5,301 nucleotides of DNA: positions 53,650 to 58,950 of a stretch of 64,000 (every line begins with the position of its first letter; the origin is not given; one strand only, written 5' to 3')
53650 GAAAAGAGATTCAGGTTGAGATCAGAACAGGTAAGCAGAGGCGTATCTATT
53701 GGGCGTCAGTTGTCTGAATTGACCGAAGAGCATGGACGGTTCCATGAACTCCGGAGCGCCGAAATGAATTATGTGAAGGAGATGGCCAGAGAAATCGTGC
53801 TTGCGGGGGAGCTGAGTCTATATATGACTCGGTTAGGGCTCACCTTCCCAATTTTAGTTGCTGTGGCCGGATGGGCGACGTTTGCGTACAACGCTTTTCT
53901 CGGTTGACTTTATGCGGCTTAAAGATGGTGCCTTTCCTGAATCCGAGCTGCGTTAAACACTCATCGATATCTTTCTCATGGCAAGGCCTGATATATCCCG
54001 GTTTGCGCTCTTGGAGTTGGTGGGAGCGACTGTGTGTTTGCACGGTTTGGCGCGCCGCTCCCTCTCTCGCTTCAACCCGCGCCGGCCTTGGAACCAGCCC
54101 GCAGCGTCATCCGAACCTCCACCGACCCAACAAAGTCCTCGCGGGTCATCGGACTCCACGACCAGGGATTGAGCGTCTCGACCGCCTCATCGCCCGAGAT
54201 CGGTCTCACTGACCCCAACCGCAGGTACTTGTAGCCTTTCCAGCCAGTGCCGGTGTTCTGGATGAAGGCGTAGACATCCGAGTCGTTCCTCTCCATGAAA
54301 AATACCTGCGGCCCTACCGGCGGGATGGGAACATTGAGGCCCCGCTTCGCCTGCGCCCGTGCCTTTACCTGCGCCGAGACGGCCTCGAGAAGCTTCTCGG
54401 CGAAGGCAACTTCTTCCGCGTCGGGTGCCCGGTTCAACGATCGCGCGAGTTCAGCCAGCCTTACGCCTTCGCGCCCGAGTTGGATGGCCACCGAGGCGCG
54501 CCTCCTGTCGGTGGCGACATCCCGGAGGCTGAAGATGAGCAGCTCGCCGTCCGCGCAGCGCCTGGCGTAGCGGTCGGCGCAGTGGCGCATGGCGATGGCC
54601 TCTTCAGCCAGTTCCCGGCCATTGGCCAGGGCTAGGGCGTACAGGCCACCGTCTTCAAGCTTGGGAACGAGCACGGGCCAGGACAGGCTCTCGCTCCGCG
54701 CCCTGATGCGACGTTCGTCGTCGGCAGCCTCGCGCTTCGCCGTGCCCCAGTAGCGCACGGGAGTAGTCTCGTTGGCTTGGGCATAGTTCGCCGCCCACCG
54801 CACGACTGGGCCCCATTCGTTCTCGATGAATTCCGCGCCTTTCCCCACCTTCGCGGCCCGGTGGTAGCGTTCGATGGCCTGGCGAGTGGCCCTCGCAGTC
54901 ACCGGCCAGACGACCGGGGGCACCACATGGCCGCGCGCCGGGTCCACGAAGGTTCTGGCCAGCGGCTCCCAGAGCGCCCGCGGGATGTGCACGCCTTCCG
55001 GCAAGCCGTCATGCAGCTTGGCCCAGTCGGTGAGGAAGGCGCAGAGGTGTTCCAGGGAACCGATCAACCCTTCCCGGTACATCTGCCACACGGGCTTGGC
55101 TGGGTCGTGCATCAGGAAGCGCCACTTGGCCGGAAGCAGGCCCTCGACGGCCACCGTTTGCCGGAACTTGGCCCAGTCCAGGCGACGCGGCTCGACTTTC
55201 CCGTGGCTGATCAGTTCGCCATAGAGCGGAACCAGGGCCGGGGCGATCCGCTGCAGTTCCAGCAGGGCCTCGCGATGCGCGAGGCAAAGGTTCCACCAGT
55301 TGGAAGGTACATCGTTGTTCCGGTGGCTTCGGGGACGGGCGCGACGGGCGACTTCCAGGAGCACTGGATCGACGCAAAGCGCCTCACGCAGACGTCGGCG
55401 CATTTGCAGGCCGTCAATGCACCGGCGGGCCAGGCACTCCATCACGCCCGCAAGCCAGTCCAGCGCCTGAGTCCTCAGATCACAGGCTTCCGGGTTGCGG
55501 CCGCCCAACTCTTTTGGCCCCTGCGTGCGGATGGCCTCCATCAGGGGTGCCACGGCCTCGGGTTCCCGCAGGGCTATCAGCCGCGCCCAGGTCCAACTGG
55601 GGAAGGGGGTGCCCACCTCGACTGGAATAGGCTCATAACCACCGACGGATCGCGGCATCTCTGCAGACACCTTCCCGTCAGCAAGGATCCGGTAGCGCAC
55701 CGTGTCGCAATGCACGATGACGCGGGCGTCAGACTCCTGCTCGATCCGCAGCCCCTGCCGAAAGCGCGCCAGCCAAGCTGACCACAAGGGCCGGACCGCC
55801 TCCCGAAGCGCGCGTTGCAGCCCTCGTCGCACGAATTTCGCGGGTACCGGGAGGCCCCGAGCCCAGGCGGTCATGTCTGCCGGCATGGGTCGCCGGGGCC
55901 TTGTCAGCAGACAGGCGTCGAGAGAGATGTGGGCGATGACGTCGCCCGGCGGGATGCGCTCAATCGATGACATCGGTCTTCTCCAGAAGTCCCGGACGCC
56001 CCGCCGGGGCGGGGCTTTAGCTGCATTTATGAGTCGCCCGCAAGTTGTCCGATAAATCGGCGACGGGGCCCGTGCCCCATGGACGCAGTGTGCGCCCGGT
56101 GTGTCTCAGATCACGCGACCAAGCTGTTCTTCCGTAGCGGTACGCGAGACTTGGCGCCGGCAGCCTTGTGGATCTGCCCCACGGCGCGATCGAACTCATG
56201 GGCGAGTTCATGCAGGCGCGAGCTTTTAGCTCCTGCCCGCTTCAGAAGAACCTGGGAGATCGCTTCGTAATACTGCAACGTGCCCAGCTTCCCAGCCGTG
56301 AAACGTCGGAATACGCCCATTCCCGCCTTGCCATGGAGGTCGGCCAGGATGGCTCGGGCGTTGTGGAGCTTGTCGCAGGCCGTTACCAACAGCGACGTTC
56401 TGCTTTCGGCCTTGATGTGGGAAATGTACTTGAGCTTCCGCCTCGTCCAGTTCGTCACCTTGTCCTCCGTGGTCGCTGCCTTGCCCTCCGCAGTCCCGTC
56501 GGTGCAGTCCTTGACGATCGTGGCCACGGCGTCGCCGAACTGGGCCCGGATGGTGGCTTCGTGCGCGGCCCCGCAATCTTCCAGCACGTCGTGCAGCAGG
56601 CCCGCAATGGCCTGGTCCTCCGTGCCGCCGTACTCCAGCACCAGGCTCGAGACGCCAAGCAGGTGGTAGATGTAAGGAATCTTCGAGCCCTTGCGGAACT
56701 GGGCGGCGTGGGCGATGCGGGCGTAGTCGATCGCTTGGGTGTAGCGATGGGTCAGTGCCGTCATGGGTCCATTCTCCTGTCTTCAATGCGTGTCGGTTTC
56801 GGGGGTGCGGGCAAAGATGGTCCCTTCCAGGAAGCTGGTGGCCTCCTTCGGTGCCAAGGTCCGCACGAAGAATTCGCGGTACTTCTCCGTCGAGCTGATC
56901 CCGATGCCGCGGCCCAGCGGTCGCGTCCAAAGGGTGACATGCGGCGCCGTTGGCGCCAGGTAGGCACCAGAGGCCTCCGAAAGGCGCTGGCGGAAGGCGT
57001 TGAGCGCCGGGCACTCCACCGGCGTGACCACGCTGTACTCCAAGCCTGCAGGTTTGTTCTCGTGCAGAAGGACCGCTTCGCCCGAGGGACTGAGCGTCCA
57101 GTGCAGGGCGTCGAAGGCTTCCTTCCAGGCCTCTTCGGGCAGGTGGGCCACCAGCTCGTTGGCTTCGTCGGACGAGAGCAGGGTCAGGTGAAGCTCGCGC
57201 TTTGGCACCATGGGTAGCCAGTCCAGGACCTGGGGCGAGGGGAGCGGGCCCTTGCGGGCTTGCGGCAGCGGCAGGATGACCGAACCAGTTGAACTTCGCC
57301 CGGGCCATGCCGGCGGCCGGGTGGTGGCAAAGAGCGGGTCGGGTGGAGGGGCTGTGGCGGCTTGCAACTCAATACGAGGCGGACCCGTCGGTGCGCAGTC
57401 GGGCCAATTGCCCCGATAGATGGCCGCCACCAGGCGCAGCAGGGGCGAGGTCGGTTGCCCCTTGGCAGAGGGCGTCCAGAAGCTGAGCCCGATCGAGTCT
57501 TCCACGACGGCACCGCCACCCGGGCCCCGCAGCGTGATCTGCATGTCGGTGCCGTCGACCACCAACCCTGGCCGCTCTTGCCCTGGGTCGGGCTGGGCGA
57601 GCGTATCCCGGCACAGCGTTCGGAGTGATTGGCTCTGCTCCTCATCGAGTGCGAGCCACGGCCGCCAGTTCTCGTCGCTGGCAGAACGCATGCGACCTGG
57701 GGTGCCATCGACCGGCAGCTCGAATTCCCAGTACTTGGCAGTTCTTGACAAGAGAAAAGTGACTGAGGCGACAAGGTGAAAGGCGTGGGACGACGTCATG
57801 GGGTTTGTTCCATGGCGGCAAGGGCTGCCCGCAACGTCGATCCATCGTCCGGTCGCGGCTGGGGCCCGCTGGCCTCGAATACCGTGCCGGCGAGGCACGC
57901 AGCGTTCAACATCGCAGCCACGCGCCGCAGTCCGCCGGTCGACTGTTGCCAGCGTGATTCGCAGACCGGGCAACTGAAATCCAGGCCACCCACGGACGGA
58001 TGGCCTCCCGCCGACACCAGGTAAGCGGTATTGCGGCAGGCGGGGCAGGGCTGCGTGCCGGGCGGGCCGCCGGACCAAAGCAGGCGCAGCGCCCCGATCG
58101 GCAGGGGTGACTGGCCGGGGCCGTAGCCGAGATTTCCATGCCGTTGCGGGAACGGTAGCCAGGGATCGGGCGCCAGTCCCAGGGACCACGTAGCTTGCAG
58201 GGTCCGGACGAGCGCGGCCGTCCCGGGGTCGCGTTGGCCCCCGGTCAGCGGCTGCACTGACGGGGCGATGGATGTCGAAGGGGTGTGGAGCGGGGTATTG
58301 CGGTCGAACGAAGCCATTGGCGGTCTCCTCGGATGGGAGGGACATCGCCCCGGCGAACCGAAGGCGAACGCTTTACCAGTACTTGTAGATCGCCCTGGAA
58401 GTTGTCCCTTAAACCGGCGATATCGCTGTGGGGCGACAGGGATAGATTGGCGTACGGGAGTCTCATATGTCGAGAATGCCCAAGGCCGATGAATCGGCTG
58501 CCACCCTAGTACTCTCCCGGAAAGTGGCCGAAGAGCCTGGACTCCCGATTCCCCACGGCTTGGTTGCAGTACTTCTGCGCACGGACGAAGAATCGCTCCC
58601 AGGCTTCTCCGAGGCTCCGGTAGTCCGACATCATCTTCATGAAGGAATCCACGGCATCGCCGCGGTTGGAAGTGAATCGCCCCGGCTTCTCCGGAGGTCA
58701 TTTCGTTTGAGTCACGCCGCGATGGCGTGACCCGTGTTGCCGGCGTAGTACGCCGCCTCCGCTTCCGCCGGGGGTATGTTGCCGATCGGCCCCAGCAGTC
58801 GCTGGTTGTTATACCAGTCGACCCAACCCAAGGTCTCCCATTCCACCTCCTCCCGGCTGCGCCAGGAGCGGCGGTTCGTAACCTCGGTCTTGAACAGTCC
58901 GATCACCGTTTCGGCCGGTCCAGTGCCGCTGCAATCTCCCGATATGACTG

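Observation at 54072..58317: Uncharacterised cassette: Zn-ribbon protein / unknown-domain-2H phosphoesterase fusion / SpoT-type HD hydrolase / PcfJ-like protein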

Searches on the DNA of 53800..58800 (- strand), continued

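Call 93: search_with_rna_model(model_id=R1, sources=[L148, L149, L150], max_evalue=0.01)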
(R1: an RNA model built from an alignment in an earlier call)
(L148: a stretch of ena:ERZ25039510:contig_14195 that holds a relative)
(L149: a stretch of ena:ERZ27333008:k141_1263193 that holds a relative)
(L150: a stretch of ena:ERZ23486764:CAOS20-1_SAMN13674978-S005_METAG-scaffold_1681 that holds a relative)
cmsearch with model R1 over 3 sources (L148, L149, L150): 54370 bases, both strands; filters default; matches with E-value up to 0.01: 2.
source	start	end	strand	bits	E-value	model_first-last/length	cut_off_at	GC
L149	9892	9944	+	69.7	1.1e-18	1-53/53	no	0.53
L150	9895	9947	+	69.7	1.1e-18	1-53/53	no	0.53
